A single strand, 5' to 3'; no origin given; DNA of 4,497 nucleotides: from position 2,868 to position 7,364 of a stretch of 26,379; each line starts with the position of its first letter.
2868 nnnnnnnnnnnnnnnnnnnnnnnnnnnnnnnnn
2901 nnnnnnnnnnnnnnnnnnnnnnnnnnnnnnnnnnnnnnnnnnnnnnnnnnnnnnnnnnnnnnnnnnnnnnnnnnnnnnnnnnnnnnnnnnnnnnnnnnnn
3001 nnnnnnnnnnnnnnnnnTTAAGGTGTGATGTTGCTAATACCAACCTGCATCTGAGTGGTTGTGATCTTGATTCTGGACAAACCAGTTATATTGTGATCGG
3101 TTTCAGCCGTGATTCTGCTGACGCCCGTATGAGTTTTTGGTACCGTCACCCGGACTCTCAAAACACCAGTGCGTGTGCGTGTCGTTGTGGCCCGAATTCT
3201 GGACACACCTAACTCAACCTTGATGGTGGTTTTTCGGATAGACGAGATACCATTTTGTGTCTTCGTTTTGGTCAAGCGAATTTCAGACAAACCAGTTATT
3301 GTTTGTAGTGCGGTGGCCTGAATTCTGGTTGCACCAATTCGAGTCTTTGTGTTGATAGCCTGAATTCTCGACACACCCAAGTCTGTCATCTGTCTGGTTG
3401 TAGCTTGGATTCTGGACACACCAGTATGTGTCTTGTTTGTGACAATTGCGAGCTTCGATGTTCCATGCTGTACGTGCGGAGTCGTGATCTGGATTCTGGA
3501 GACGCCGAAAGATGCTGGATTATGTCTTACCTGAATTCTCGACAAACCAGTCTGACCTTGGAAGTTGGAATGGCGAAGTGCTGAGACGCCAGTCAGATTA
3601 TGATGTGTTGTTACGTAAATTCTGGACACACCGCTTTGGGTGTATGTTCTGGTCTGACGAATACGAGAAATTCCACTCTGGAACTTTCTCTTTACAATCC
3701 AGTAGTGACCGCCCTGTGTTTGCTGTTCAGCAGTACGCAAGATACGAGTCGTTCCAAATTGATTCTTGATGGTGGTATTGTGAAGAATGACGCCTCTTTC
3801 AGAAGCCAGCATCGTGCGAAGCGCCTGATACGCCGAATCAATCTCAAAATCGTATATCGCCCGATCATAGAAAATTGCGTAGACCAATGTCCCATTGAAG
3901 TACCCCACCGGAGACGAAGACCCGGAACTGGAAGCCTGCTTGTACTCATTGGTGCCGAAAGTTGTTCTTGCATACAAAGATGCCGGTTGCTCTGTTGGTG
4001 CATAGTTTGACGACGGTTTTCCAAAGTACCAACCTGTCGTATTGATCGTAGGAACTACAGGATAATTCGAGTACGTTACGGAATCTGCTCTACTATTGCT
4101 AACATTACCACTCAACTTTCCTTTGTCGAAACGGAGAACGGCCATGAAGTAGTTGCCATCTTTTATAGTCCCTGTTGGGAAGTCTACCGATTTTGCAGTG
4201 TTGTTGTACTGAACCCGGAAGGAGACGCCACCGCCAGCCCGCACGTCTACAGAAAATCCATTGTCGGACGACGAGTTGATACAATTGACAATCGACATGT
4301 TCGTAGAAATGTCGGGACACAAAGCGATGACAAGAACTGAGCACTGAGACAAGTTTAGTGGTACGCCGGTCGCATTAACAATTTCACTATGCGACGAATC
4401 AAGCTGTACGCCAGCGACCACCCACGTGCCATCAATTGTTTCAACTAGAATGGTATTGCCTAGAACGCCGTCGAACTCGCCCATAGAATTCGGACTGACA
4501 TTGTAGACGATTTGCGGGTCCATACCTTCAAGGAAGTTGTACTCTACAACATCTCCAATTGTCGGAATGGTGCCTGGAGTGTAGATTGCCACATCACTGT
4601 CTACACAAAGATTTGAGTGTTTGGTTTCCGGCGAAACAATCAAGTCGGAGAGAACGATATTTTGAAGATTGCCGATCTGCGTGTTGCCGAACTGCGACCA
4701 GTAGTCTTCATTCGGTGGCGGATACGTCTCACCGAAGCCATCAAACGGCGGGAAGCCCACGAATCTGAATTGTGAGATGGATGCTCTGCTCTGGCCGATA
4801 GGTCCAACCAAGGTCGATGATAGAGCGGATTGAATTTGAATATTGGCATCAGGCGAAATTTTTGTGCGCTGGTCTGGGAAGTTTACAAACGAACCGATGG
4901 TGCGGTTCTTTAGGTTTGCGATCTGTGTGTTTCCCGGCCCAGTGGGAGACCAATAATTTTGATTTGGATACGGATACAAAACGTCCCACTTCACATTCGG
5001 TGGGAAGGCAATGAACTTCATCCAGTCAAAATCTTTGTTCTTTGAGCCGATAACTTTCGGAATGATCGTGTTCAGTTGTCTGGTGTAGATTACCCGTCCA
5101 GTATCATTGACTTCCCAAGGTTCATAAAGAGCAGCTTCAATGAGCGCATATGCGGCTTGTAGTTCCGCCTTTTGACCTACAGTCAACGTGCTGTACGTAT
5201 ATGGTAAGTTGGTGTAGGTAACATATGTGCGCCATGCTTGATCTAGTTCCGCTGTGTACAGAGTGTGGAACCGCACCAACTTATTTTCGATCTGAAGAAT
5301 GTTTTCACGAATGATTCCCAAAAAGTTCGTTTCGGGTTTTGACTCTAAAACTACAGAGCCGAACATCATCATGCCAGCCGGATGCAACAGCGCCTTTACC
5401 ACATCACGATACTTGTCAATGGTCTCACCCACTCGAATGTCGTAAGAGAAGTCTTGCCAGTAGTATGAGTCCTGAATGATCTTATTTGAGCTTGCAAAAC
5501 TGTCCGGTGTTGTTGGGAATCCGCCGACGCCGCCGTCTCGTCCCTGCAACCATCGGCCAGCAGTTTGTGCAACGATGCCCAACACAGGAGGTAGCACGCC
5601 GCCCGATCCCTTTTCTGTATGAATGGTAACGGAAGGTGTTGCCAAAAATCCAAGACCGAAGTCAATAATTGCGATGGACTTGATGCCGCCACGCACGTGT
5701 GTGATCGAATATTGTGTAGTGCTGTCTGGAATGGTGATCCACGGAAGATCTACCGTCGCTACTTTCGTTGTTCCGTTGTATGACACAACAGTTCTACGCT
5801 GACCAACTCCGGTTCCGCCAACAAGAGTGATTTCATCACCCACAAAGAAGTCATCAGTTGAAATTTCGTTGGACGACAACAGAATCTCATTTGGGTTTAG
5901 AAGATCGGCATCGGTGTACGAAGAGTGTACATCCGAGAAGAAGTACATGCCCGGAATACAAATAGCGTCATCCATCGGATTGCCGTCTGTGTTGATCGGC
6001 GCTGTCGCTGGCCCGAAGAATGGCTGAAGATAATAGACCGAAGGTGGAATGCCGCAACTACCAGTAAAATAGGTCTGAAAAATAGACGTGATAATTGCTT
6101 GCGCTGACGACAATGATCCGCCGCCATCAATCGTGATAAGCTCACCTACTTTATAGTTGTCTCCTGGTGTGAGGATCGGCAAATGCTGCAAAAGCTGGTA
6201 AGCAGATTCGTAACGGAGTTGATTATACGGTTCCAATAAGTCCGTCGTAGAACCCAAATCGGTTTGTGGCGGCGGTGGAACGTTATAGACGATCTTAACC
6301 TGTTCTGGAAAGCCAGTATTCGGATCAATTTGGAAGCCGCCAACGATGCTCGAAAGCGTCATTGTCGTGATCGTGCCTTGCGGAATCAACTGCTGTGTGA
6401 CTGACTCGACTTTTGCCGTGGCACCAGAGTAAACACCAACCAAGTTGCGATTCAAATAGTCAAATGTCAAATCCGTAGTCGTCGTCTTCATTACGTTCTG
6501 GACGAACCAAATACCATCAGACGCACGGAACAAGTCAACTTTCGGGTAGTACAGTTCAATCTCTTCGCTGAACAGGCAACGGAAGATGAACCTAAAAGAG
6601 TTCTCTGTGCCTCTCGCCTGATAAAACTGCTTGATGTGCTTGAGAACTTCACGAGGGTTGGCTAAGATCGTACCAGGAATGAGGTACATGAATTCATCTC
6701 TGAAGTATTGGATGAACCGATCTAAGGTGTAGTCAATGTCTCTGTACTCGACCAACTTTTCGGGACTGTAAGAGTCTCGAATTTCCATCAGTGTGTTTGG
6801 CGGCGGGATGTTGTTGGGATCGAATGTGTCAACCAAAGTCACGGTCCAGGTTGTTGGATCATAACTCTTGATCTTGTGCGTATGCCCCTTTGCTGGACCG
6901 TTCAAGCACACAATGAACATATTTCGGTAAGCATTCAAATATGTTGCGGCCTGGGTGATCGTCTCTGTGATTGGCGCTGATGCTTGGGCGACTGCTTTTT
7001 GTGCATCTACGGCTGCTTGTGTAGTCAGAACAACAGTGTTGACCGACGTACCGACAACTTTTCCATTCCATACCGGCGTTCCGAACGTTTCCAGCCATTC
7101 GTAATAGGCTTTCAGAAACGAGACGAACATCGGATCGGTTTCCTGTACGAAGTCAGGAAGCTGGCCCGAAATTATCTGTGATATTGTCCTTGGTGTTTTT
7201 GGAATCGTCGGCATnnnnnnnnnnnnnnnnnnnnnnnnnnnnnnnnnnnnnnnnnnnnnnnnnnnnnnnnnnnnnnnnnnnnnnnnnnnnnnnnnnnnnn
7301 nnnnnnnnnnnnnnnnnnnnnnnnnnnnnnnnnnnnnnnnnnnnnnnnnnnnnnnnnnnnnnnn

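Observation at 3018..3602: Seventeen-fold 11-residue tandem repeat (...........) forming the C-terminus of the gp7-like giant wedge protein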

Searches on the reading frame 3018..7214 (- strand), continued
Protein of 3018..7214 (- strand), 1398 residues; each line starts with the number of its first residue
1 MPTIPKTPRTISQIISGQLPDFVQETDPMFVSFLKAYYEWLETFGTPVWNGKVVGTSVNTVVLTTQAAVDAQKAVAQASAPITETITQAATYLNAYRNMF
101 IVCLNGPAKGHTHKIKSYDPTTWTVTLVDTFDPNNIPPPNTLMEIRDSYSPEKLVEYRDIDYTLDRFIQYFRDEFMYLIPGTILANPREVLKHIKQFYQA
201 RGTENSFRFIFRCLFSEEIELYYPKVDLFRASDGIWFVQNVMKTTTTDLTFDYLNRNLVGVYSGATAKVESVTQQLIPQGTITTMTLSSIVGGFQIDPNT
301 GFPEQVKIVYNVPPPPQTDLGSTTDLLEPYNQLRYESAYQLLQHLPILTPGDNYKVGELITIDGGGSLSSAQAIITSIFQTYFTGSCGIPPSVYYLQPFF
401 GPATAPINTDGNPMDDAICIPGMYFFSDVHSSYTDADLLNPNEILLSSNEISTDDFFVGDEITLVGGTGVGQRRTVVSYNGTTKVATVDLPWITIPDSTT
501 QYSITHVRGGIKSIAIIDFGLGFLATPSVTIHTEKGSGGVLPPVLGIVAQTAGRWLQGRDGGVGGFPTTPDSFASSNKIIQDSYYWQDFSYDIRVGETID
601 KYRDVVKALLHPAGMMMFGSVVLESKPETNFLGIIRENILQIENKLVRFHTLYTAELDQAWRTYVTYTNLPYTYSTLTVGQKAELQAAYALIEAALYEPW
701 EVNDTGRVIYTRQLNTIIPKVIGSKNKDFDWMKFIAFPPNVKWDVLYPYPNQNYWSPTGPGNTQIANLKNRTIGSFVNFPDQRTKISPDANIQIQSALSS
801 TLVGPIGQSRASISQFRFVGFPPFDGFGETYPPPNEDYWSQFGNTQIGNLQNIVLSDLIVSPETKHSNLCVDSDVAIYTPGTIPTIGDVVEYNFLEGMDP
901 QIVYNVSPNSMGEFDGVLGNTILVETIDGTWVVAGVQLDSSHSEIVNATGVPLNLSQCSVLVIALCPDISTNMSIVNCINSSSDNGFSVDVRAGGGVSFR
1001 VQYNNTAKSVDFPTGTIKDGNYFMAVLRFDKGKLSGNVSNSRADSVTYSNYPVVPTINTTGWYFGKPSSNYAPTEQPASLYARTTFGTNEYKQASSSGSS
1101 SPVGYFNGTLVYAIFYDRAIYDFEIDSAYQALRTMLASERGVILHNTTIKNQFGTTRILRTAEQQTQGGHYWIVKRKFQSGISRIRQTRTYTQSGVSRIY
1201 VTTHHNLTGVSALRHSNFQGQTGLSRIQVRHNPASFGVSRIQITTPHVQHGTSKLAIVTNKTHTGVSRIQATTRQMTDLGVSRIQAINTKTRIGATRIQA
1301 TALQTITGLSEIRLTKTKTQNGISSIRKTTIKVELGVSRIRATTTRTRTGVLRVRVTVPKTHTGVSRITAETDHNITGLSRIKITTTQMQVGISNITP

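Call 60: find_related_loci(query=window:3021-7214:-, collection=viral_contigs, flank=3000)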
Query window:3021-7214:- (1398 aa) in viral_contigs; peptide patterns used: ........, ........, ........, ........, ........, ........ (x = any residue, [..] = any of these).
30 stretches matched a pattern; 29 encode a relative of the query (tblastn E <= 1e-3); 29 distinct loci.
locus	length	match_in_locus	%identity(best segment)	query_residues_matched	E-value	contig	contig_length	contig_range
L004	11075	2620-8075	70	1-1398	0e+0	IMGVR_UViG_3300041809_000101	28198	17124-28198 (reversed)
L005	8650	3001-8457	69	1-1394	0e+0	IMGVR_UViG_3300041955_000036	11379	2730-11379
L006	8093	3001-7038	68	1-1398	0e+0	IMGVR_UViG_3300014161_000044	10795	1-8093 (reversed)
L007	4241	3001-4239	82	1-413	0e+0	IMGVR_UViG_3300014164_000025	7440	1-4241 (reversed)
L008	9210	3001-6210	36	4-1139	0e+0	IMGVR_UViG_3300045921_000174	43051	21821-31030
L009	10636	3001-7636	45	9-1144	0e+0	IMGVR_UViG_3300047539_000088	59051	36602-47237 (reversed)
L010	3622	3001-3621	85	1-207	2e-103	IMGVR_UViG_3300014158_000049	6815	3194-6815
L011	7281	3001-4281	27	2-625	1e-19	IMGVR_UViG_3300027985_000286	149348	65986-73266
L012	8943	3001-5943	39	179-628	2e-18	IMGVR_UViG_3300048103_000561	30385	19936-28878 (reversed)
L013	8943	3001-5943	39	179-628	2e-18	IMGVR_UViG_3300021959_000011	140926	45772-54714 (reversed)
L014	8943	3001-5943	39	179-628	2e-18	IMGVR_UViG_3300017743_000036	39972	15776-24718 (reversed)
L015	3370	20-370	41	509-628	2e-18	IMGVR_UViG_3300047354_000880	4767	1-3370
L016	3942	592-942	39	509-628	2e-18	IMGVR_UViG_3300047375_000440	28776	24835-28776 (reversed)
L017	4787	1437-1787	39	509-628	2e-18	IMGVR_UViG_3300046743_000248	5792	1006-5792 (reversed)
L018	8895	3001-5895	35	160-626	8e-17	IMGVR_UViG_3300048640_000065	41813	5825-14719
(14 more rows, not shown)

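Call 72: search_protein_families(library=pfam, proteins=[P0013, P0015], max_evalue=0.01)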
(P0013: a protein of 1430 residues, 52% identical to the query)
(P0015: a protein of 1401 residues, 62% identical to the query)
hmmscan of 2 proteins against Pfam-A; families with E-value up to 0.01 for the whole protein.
P0013 (1430 aa): 1 family
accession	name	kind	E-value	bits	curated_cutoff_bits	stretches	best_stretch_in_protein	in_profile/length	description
PF23786.1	Baseplate_wedge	-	1.9e-07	31.3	27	1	135-178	178-221/284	Phage baseplate wedge subunit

P0015 (1401 aa): 1 family
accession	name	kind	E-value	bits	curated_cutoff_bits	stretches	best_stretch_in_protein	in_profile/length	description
PF23786.1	Baseplate_wedge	-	8.1e-07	29.2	27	1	110-179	151-222/284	Phage baseplate wedge subunit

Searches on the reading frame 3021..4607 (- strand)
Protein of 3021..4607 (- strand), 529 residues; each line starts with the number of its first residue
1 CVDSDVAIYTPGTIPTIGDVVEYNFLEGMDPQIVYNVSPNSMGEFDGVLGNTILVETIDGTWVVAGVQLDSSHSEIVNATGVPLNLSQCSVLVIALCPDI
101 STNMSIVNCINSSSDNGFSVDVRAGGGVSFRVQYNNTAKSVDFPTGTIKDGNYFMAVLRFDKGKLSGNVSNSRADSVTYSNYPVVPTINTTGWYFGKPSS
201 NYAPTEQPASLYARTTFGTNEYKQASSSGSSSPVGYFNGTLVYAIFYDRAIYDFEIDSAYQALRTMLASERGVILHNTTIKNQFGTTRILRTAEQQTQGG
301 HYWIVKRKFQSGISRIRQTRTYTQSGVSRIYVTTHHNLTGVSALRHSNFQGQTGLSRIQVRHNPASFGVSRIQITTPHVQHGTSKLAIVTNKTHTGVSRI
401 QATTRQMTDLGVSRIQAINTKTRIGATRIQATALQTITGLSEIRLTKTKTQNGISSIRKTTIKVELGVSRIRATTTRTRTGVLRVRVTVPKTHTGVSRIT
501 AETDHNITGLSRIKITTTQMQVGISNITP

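Call 37: predict_structure(alignment_id=A2)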
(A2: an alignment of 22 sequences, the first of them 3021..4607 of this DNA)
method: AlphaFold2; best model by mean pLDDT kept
length: 529 residues; sequences in the alignment: 22
mean_pLDDT: 59.6   pTM: 0.52
mean pLDDT of the five models: 59.6, 57.6, 57.4, 54.2, 51.7
residues with pLDDT >= 90: 114; 70-90: 114; 50-70: 18; < 50: 283
segments of 3 or more residues with pLDDT < 50: 1-10, 206-228, 280-529
pLDDT, mean of each block of 10 residues (from residue 1): 38 72 89 83 77 69 92 91 90 95 95 92 90 90 83 95 91 80 89 92 58 41 41 92 94 85 88 74 33 34 25 32 36 40 41 41 43 42 44 39 40 41 36 38 37 30 24 31 35 31 33 34 33
secondary structure, 60 per line:
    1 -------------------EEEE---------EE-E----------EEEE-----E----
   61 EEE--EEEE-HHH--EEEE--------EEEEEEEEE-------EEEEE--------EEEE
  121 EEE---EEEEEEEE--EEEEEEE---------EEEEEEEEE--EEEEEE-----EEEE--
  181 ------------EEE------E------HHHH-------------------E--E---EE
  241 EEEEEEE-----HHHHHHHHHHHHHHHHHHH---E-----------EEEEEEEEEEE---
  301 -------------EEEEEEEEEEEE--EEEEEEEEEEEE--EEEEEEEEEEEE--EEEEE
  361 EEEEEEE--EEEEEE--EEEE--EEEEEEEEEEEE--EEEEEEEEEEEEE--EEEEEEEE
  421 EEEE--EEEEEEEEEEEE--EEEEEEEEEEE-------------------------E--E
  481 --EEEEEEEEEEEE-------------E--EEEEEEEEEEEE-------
elements in order: E20-23 E47-50 E61-63 E66-69 E76-79 E88-96 E104-108 E117-123 E127-134 E137-143 E153-161 E164-169 E175-178 E193-195 H209-212 E239-247 H253-271 E287-297 E314-325 E328-339 E342-353 E356-367 E370-375 E378-381 E384-395 E398-410 E413-424 E427-438 E441-451 E483-494 E511-522
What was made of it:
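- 3780..4550 (-): ConA-like lectin jelly-roll domain (about aa 889-1145). Tail-less orthologues end here, at ...RG[IV]xLP. AF2 pLDDT about 80-95 (call 37).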

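Call 53: fold_search(model_id=the predicted structure, library=pdb)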
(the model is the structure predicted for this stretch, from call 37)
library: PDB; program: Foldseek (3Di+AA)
matches with E <= 10: 1051; with E <= 0.001: 247
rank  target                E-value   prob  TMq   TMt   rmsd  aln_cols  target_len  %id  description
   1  4kbb_A                1.0e-07  1.00  0.30  0.37   4.9       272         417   11  Structure of Botulinum neurotoxin B binding domain in complex with both synaptotagmin II and GD1a (released 2013-07-03)
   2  6zvm_AAA              1.9e-07  1.00  0.29  0.36   5.0       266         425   11  Botulinum neurotoxin B2 binding domain in complex with GD1a (released 2020-10-14)
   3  4kbb_B                2.0e-07  1.00  0.29  0.36   5.5       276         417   12  Structure of Botulinum neurotoxin B binding domain in complex with both synaptotagmin II and GD1a (released 2013-07-03)
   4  9qc8_A                2.2e-07  1.00  0.30  0.13   4.9       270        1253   11  BoNT-NTNH-HA70 complex from Clostridium botulinum Serotype B1 (released 2025-09-10)
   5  5vmr_A                2.4e-07  1.00  0.29  0.35   5.2       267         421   10  Receptor binding domain of BoNT/B in complex with mini-protein binder Bot.2110.4 (released 2017-09-20)
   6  1s0f                  2.5e-07  1.00  0.28  0.12   6.6       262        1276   10  Crystal structure of botulinum neurotoxin type B at pH 7.0 (released 2004-03-16)
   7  5vmr_B                3.2e-07  1.00  0.29  0.35   5.4       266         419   10  Receptor binding domain of BoNT/B in complex with mini-protein binder Bot.2110.4 (released 2017-09-20)
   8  7qpu_A                3.4e-07  1.00  0.25  0.33   4.8       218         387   14  Botulinum neurotoxin A5 cell binding domain in complex with GM1b oligosaccharide (released 2022-03-09)
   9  1z0h_A                3.6e-07  1.00  0.28  0.33   5.8       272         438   11  N-terminal helix reorients in recombinant C-fragment of Clostridium botulinum type B (released 2005-03-15)
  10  2nm1_A                4.1e-07  1.00  0.30  0.36   4.8       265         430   11  Structure of BoNT/B in complex with its protein receptor (released 2006-12-19)
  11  6zvn_AAA              4.1e-07  1.00  0.28  0.36   4.7       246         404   11  Botulinum neurotoxin B2 binding domain in complex with human synaptotagmin I (released 2020-10-14)
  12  6qns_A                4.1e-07  1.00  0.27  0.33   5.6       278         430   11  Crystal structure of the binding domain of Botulinum Neurotoxin type B mutant I1248W/V1249W in complex with human syna (released 2020-02-26)
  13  3n7m                  4.1e-07  1.00  0.23  0.29  11.6       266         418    9  Crystal structure of W1252A mutant of HCR D/C VPI 5995 (released 2010-09-08)
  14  6er2_A                4.4e-07  1.00  0.26  0.68   6.7       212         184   12  Ruminococcus gnavus IT-sialidase CBM40 (released 2018-05-02)
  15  9vyh_p                4.6e-07  1.00  0.30  0.52   8.3       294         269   11  Cyanopodophage Pan3 tailspike (released 2025-11-26)
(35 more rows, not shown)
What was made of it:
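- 3780..4550 (-): Foldseek matches to the BoNT Hc-N domain, CBM40 and the cyanopodophage Pan3 tailspike, E about 1e-7 (call 53).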
